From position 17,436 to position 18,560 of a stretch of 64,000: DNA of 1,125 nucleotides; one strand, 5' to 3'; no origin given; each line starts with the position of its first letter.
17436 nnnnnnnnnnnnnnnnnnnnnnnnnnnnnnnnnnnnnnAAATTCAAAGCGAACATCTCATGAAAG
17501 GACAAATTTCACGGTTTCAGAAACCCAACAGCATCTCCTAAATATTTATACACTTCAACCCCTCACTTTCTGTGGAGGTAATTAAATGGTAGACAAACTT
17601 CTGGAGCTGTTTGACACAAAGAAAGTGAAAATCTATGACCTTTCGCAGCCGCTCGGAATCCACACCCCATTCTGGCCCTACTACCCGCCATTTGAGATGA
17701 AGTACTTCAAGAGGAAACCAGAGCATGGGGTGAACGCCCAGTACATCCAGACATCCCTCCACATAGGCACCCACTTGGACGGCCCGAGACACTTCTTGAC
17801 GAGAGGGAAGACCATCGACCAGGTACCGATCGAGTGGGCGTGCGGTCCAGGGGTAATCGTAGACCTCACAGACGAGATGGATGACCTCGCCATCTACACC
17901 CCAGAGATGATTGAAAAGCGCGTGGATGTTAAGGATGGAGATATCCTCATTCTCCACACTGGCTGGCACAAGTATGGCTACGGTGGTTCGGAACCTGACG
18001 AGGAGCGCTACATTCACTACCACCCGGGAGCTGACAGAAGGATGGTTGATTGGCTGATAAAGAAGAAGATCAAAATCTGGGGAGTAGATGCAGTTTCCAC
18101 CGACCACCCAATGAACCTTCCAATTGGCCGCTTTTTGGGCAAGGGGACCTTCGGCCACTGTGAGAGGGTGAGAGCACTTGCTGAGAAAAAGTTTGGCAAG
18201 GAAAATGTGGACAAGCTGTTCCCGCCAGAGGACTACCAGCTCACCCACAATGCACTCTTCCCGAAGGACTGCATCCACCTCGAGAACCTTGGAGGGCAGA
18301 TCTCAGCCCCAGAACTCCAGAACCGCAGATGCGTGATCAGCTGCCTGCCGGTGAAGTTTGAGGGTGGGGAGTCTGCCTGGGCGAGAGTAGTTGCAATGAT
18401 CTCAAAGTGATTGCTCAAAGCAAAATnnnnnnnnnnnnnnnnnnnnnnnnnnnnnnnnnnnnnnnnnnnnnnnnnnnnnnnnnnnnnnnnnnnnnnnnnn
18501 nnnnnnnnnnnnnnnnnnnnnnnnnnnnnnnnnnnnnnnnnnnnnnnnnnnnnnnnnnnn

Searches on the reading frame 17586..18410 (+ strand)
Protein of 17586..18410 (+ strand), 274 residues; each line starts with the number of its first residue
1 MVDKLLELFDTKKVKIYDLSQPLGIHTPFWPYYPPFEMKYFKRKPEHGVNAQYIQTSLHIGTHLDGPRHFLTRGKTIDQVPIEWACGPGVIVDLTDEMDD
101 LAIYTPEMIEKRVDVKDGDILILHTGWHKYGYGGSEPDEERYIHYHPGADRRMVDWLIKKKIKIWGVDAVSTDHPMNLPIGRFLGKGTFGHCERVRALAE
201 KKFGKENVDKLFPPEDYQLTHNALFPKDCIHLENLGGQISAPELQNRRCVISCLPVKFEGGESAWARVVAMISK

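Call 41: search_protein_families(library=pfam, proteins=[window:17586-18410:+], max_evalue=0.00001)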
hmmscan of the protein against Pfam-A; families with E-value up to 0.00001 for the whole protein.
window:17586-18410:+ (274 aa): 1 family
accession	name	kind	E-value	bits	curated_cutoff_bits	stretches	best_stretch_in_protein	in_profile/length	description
PF04199.19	Cyclase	-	3.9e-37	128.1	23.1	1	17-174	1-142/142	Putative cyclase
